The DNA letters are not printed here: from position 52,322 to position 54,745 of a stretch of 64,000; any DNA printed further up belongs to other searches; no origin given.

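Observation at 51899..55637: LysR / KamA-type radical-SAM aminomutase / GNAT cassette: candidate acetylated beta-amino-acid pathway in an intracellular-type alphaproteobacterium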

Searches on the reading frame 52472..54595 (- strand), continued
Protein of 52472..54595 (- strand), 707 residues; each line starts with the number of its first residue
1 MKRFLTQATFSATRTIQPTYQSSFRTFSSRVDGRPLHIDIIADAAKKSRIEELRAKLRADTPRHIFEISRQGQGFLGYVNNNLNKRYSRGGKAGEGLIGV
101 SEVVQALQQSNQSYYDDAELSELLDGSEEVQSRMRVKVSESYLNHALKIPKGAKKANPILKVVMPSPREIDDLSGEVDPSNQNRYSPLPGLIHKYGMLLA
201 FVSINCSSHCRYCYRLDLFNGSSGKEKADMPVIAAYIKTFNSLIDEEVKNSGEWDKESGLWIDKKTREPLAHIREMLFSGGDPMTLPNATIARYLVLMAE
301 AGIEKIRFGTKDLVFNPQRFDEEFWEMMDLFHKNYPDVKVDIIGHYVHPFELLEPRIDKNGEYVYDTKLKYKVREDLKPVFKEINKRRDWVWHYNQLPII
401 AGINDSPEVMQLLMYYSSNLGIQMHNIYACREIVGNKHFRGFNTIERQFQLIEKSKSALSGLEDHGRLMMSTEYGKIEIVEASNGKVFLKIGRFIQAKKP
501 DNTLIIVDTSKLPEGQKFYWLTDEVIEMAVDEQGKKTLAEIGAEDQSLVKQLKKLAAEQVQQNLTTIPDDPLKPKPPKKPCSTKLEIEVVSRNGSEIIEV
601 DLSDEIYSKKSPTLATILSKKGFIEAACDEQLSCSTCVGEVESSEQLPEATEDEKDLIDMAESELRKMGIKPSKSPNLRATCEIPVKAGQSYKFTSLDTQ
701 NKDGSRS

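Call 12: find_related_loci(query=A1, collection=genome_contigs, flank=10000)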
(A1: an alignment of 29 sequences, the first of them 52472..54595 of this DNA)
Query A1 (707 aa) in genome_contigs; peptide patterns used: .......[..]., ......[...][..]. (x = any residue, [..] = any of these).
93 stretches matched a pattern; 85 encode a relative of the query (tblastn E <= 1e-3); the best 80 are kept; 80 distinct loci.
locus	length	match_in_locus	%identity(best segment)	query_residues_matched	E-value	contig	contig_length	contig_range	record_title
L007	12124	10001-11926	60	49-699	0e+0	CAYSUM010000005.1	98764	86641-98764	MAG TPA_asm: uncultured Rhizobium sp. isolate SRP219642_co6_9 genome assembly, contig: NODE_93_length_98764_cov_156.9287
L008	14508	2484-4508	57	15-704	0e+0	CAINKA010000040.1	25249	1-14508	MAG: uncultured Alphaproteobacteria bacterium isolate LJ-5-9m_bin-1355 genome assembly, contig: bin-1355:040/168, whole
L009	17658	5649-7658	56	15-697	0e+0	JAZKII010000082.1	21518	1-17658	MAG: Pseudomonadota bacterium isolate ADI_DC_SW_02_SPN_11032020-bin025 DCSW02SPN_B025_0_000000000082, whole genome shotg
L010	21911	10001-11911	54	48-694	0e+0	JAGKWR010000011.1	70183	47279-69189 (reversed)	MAG: Alphaproteobacteria bacterium isolate C8_D7_3 C8_D7_3_38, whole genome shotgun sequence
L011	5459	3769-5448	59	12-570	0e+0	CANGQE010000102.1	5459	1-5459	MAG: Rickettsiales bacterium isolate RE-14apr17-14 genome assembly, contig: RE-14Apr17-14.fna-C102, whole genome shotgun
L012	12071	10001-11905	53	42-706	0e+0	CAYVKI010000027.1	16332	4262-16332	MAG TPA_asm: uncultured Rhizobium sp. isolate SRP285395_co1_351 genome assembly, contig: NODE_5568_length_16332_cov_5.57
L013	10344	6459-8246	47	61-689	8e-175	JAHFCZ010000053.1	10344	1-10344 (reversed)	MAG: bacterium isolate nzgw233 NODE_4741_length_10345_cov_4.310446, whole genome shotgun sequence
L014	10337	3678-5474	37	89-707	5e-120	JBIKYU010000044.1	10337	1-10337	MAG: Rickettsiales bacterium isolate ME2015-10-15_3300034096_group6_bin18 Rohwer_bin2002_scaffold_4708_c1, whole genome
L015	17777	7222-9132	54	48-694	0e+0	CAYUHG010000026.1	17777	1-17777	MAG TPA_asm: uncultured Rhizobium sp. isolate SRP219642_co8_395 genome assembly, contig: NODE_4305_length_17777_cov_34.6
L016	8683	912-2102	38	112-534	8e-85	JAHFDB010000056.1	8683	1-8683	MAG: bacterium isolate nzgw235 NODE_14085_length_8684_cov_3.923508, whole genome shotgun sequence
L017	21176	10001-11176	38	85-493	7e-83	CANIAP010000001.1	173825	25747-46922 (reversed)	MAG: bacterium isolate RE-9nov16-181 genome assembly, contig: RE-9nov16-C63, whole genome shotgun sequence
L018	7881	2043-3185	38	87-493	2e-82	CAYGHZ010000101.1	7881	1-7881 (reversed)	MAG TPA_asm: uncultured Candidatus Marinamargulisbacteria bacterium isolate ERP113451_co3_195 genome assembly, contig: N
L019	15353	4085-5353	34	87-534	1e-79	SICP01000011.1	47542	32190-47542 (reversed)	MAG: Candidatus Margulisiibacteriota bacterium isolate Baikal-deep-G208 BACOMB-C3044, whole genome shotgun sequence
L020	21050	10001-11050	38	112-493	2e-79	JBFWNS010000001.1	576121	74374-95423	MAG: Candidatus Margulisiibacteriota bacterium isolate CA_2019_TPBF_118 NODE_105_length_576121_cov_9.536921_TPBF, whole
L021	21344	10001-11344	37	25-493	9e-78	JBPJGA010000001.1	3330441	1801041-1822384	Opitutaceae bacterium D2-102 NODE_1_length_3330441_cov_31.9812, whole genome shotgun sequence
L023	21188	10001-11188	38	75-493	8e-76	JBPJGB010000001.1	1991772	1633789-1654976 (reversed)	Opitutaceae bacterium MBA3-11 NODE_1_length_1991772_cov_32.355, whole genome shotgun sequence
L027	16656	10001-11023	38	112-480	1e-72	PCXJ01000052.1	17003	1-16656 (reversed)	MAG: Alphaproteobacteria bacterium CG11_big_fil_rev_8_21_14_0_20_44_7 CG11_8_21_14_0.20_scaffold_4620_c, whole genome sh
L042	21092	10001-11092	36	115-485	2e-60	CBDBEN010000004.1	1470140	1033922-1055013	MAG: Geminicoccaceae bacterium isolate 5de21e70-b3f7-4301-afc6-8d3973be0dda genome assembly, contig: contig_4, whole gen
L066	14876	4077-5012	35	158-480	1e-49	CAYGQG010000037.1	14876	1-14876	MAG TPA_asm: uncultured Micavibrio sp. isolate ERP117304_co3_148 genome assembly, contig: NODE_5646_length_14876_cov_6.8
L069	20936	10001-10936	35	158-480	9e-49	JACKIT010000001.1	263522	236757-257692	MAG: Rhodospirillales bacterium isolate HK-STAS-PROT-19 HK-STAS-PROT-19_1, whole genome shotgun sequence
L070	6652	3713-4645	36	159-480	2e-48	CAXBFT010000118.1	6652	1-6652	MAG TPA_asm: uncultured Alphaproteobacteria bacterium isolate ERR2762121_concoct_146 genome assembly, contig: ERZ3421540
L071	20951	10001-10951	35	158-485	1e-47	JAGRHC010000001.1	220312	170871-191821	MAG: Alphaproteobacteria bacterium isolate HKST-UBA19 2011-04-20_1_(paired)_contig_2056, whole genome shotgun sequence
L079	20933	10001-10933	35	159-480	1e-45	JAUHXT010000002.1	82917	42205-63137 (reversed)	MAG: Alphaproteobacteria bacterium isolate 3_bin.2 NODE_493_length_82917_cov_1.088453, whole genome shotgun sequence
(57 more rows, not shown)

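Call 17: search_protein_families(library=pfam, proteins=[L079:11314-12624:+, L019:5400-6728:+, L015:9168-10322:+, L016:3474-4262:+, L020:13455-15389:-, L010:13100-13705:+, L069:11496-11804:-], max_evalue=0.00001)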
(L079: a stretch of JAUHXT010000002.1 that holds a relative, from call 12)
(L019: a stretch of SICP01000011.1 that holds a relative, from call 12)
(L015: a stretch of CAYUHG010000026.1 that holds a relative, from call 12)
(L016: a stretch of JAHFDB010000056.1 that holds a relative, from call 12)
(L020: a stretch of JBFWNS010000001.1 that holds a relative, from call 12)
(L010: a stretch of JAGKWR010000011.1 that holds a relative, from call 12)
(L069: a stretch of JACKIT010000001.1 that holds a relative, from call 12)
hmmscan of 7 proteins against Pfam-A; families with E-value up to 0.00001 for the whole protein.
L079:11314-12624:+ (436 aa): 1 family
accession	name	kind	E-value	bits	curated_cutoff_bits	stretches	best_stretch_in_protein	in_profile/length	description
PF00155.27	Aminotran_1_2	-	4e-39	135.3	19.7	1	37-373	7-341/361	Aminotransferase class I and II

L019:5400-6728:+ (442 aa): 1 family
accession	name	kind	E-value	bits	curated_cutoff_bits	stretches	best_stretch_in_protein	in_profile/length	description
PF00202.27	Aminotran_3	-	4.1e-99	332.4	30.5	1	16-435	12-402/403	Aminotransferase class-III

L015:9168-10322:+ (384 aa): 0 families

L016:3474-4262:+ (262 aa): 1 family
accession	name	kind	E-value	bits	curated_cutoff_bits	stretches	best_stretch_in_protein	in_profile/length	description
PF05853.18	BKACE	-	2.9e-63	214.2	24.8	1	3-261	2-263/274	beta-keto acid cleavage enzyme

L020:13455-15389:- (644 aa): 3 families
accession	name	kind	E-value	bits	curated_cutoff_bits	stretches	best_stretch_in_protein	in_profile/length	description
PF00501.34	AMP-binding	-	1.2e-43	149.8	29.9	1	111-474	6-384/384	AMP-binding enzyme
PF16177.11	ACAS_N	-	4e-06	27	27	1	51-109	1-55/55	Acetyl-coenzyme A synthetase N-terminus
PF13193.12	AMP-binding_C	-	6.6e-06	27.4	24.5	0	533-606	4-76/76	AMP-binding enzyme C-terminal domain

L010:13100-13705:+ (201 aa): 1 family
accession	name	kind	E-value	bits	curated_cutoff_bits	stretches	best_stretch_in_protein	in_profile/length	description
PF02661.23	Fic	-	3.9e-12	47.3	24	1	46-130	6-93/93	Fic/DOC family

L069:11496-11804:- (102 aa): 1 family
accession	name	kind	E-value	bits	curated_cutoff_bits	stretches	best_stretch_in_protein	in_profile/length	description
PF04800.17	NDUS4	-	7.2e-35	119.6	31.9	1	3-94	1-92/96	NADH dehydrogenase ubiquinone Fe-S protein 4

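Call 18: search_protein_families(library=ncbifam, proteins=[L079:11314-12624:+, L019:5400-6728:+, L015:9168-10322:+, L016:3474-4262:+, L020:13455-15389:-], max_evalue=0.00001)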
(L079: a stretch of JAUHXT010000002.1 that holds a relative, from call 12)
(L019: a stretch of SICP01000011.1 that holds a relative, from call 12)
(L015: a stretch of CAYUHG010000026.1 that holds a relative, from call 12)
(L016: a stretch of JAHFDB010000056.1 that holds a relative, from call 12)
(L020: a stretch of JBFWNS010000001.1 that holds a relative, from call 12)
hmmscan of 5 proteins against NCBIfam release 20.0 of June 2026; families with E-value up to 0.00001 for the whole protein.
L079:11314-12624:+ (436 aa): 50 families (the best 25 are shown)
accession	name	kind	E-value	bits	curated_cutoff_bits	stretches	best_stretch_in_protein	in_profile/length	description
NF041091.1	asp_aminotase_Arch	equivalog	2.4e-47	161.6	550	1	6-392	2-368/376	aspartate aminotransferase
NF006229.0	PRK08361.1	equivalog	5.8e-40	137.5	624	1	23-395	25-384/391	aspartate aminotransferase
NF004769.0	PRK06107.1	equivalog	2.4e-36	125.4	617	1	8-370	10-372/402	aspartate transaminase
NF005817.0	PRK07683.1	equivalog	3.9e-33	114.7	575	1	31-371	28-354/387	aminotransferase A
NF004770.0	PRK06108.1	subfamily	7.6e-33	113.9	422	1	31-379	36-372/396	pyridoxal phosphate-dependent aminotransferase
NF005816.0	PRK07682.1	equivalog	2.4e-32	112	620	1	28-373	26-358/390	aminotransferase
NF005601.0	PRK07337.1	equivalog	5.9e-32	111.2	496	1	28-393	32-386/394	pyridoxal phosphate-dependent aminotransferase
NF005588.0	PRK07309.1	equivalog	6.2e-32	111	576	1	33-393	32-380/391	pyridoxal phosphate-dependent aminotransferase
NF041364.1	GntC_guanitoxin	equivalog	9.4e-32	110.3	415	1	37-375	4-335/356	guanitoxin biosynthesis PLP-dependent (S)-gamma-hydroxy-L-arginine cyclodehydratase GntC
NF006514.0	PRK08960.1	equivalog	6.3e-28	97.7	554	1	27-393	28-379/388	pyridoxal phosphate-dependent aminotransferase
NF004975.0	PRK06348.1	equivalog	1.2e-27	96.9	549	1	50-373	49-358/384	pyridoxal phosphate-dependent aminotransferase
TIGR03540.1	DapC_direct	equivalog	1.5e-27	96.5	593.25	1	4-393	2-378/383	LL-diaminopimelate aminotransferase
NF006756.0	PRK09276.1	subfamily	3.7e-27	95.2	507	1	2-393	2-380/387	LL-diaminopimelate aminotransferase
NF005744.0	PRK07568.1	subfamily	7.2e-27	94.2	389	1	3-329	2-323/398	pyridoxal phosphate-dependent aminotransferase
NF006230.0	PRK08363.1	equivalog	1.8e-25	89.6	534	1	29-333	28-334/398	alanine aminotransferase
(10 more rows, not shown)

L019:5400-6728:+ (442 aa): 69 families (the best 25 are shown)
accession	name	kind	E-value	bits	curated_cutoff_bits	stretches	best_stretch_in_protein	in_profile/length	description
NF005685.0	PRK07483.1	equivalog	5.9e-227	753.7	485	1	3-440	2-439/444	aspartate aminotransferase family protein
NF005375.0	PRK06917.1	equivalog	6.9e-133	443.6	535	1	10-438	11-438/448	aspartate aminotransferase family protein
NF005102.0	PRK06541.1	equivalog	3.8e-123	411.4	574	1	10-438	31-455/460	aspartate aminotransferase family protein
NF005682.0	PRK07480.1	subfamily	1.9e-114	382.9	510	1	18-439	40-452/459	aminotransferase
NF004767.0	PRK06105.1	subfamily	1.2e-108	363.6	517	1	16-438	33-449/460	aminotransferase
NF005447.0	PRK07036.1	equivalog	1.8e-107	360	618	1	5-438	27-454/468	aminotransferase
NF005683.0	PRK07481.1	subfamily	5.2e-104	348.7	575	1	15-438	29-449/453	hypothetical protein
NF005684.0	PRK07482.1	subfamily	6.4e-100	334.9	687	1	9-439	26-455/464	hypothetical protein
NF005812.0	PRK07678.1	subfamily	1.5e-99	333.7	488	1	16-438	32-449/451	aminotransferase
TIGR00508.1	bioA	equivalog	3.8e-99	332.1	405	1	12-436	12-418/419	adenosylmethionine--8-amino-7-oxononanoate transaminase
NF004718.0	PRK06062.1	subfamily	5.8e-95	318.5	472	1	14-437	39-447/454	hypothetical protein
NF052567.1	OmAmTferAptACaul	equivalog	4.5e-89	299.2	500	1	17-437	22-429/431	omega-aminotransferase AptA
NF004625.0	PRK05965.1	subfamily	1.3e-87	294.5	729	1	6-439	21-448/460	hypothetical protein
NF005443.0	PRK07030.1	equivalog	2.8e-85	286.6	729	1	16-439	32-447/451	adenosylmethionine--8-amino-7-oxononanoate transaminase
NF009068.0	PRK12403.1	equivalog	1.2e-83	281.4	817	1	17-439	40-453/460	aspartate aminotransferase family protein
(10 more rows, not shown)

L015:9168-10322:+ (384 aa): 6 families
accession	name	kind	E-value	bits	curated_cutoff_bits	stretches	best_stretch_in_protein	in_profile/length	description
NF002841.0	PRK03080.1-2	equivalog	8.7e-158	525.3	477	1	2-381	5-383/389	phosphoserine transaminase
TIGR01365.1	serC_2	equivalog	2e-140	468.2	448.2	1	8-379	2-372/374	phosphoserine transaminase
TIGR01364.1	serC_1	equivalog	5.6e-25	88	443.6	1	36-324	35-316/358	phosphoserine transaminase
NF003764.0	PRK05355.1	equivalog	1.8e-22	79.7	253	1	34-318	36-306/357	3-phosphoserine/phosphohydroxythreonine transaminase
TIGR01366.1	serC_3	equivalog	4.7e-22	78.7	401.65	1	7-302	1-293/361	phosphoserine transaminase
NF009112.0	PRK12462.1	equivalog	1.1e-12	47.5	563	1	34-317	38-313/365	phosphoserine transaminase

L016:3474-4262:+ (262 aa): 4 families
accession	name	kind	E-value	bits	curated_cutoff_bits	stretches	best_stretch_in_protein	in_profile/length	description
NF052387.1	Lys_ferment_KCE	equivalog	3e-37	128.5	382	1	3-260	2-255/267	3-keto-5-aminohexanoate cleavage enzyme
NF053568.1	3OXCoAcCUPNH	equivalog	3.6e-28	98.6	350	2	4-108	5-106/274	3-oxoadipate:acetyl-CoA acetyltransferase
NF053538.1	DixhxACActTsKce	equivalog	2.9e-27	95.5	430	2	3-109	7-112/310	3,5-dioxohexanoate:acetyl-CoA acetone transferase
NF052389.1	Lys_KAL_CLE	exception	3e-22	79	725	1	2-250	170-414/440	bifunctional 3-aminobutyryl-CoA ammonia lyase/3-keto-5-aminohexanoate cleavage enzyme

L020:13455-15389:- (644 aa): 77 families (the best 25 are shown)
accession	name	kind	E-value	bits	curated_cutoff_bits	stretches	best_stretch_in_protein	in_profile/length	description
NF002937.0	PRK03584.1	subfamily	5.9e-222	738.5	639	1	20-643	6-655/657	acetoacetate--CoA ligase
TIGR01217.1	ac_ac_CoA_syn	equivalog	1.3e-205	684.4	520.9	1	24-642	9-650/652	acetoacetate--CoA ligase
TIGR02188.1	Ac_CoA_lig_AcsA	equivalog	1.9e-65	221.3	724.95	1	48-633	4-623/629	acetate--CoA ligase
NF001208.0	PRK00174.1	subfamily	3.5e-65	220.6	657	1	47-635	25-640/649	acetate--CoA ligase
NF007815.0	PRK10524.1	equivalog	3.6e-44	151.3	955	1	49-638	2-625/629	propionate--CoA ligase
TIGR02316.1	propion_prpE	equivalog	4e-41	141.4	827.4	1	50-638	2-624/628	propionate--CoA ligase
NF047394.1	AcylCoAsynMbcS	equivalog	2.6e-38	131.9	850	1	104-611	13-515/525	acyl-CoA synthetase MbcS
NF004837.0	PRK06187.1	subfamily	1.4e-36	125.8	476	2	239-613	148-519/531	long-chain-fatty-acid--CoA ligase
NF003313.0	PRK04319.1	equivalog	4e-36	124.4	729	1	112-611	57-556/574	acetate--CoA ligase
TIGR01733.1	AA-adenyl-dom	subfamily_domain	5.2e-31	107.9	317.4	1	132-545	1-408/409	amino acid adenylation domain-containing protein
NF053567.1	HBDA_AROS1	equivalog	2.3e-27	95.6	1000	1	128-617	37-520/523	3-hydroxybenzoate--CoA ligase HbdA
TIGR03098.1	ligase_PEP_1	hypoth_equivalog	2.7e-27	95.4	592.35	1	124-609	24-511/517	acyl-CoA ligase (AMP-forming), exosortase A system-associated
NF006182.0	PRK08316.1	subfamily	1.7e-25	89.5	663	1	111-606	22-507/523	fatty acyl-CoA synthetase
NF005863.0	PRK07798.1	subfamily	1.1e-24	86.9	543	2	322-607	238-522/540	acyl-CoA synthetase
NF009233.0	PRK12583.1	subfamily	3.1e-24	85.3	832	1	107-610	25-544/558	fatty acid CoA ligase family protein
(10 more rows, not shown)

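Call 25: find_encoding_contigs(protein=window:52472-54595:-, flank=10000, max_places=2)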
Protein window:52472-54595:- (707 aa): 1 contig read that carries it; 1 place shown.
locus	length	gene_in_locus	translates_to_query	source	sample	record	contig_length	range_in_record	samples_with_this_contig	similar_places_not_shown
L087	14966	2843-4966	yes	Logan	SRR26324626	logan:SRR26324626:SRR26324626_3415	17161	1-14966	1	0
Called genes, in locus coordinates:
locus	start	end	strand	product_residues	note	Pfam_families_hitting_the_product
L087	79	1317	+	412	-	-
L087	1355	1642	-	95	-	-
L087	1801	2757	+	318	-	PF00126:HTH_1, PF03466:LysR_substrate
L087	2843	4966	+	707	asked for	-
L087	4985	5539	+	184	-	PF00583:Acetyltransf_1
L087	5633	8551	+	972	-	PF02463:SMC_N (faint), PF20703:nSTAND1 (faint), PF00005:ABC_tran (faint), PF13175:AAA_15 (faint), PF17760:UvrA_inter, PF17755:UvrA_DNA-bind, PF12399:BCA_ABC_TP_C (faint)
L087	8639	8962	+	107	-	PF05973:Gp49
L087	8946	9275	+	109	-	PF21716:dnstrm_HI1420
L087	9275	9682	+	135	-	PF02367:TsaE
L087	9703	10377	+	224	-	-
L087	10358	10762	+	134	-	-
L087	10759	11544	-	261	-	PF03372:Exo_endo_phos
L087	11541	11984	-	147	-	PF00376:MerR (weak), PF13411:MerR_1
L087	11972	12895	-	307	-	PF00892:EamA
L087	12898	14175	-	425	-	PF02689:Herpes_Helicase (faint), PF05970:PIF1, PF13245:AAA_19, PF13604:AAA_30, PF13401:AAA_22 (weak), PF21530:Pif1_2B_dom, PF18335:SH3_13 (weak)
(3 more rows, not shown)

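Call 33: predict_structure(alignment_id=A2)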
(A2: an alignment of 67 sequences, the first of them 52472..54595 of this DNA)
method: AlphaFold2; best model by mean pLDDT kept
length: 707 residues; sequences in the alignment: 67
mean_pLDDT: 88.1   pTM: 0.88
mean pLDDT of the five models: 88.1, 87.0, 86.2, 86.2, 85.0
residues with pLDDT >= 90: 491; 70-90: 130; 50-70: 41; < 50: 45
segments of 3 or more residues with pLDDT < 50: 1-5, 7-46
pLDDT, mean of each block of 10 residues (from residue 1): 47 37 35 40 52 70 76 97 93 91 95 92 95 91 96 96 93 84 88 92 91 73 86 96 97 95 95 95 95 98 97 97 98 98 98 98 98 98 98 97 97 98 95 85 96 96 92 93 97 75 93 95 94 94 89 96 80 68 92 95 93 95 90 90 95 93 90 80 96 88 60
secondary structure, 60 per line:
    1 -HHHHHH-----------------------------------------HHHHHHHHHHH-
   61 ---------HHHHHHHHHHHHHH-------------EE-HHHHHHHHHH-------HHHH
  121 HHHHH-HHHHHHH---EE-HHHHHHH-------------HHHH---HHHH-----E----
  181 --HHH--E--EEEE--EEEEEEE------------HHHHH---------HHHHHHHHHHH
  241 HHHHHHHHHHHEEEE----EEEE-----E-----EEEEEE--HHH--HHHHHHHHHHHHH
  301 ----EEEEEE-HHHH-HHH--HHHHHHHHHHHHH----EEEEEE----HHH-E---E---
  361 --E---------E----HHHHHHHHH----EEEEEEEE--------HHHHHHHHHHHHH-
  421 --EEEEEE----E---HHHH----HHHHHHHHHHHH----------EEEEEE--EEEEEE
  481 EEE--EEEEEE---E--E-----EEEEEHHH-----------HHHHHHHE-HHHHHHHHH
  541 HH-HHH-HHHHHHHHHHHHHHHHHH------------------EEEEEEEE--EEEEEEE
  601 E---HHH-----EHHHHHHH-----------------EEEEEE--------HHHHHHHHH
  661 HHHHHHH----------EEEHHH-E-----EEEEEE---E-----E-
elements in order (helices of 4 or more, strands of 3 or more residues): H2-7 H49-59 H70-83 H100-109 H117-125 H127-133 H140-146 H160-163 H167-170 E191-194 E197-203 H216-220 H230-251 E252-255 E260-263 E275-280 H288-300 E305-310 H312-315 H322-334 E339-344 H378-386 E391-398 H407-419 E423-428 H437-440 H445-456 E467-472 E475-483 E486-491 E504-508 H523-529 H532-542 H548-565 E584-591 E594-601 H614-620 E638-643 H652-667 E678-680 E691-696
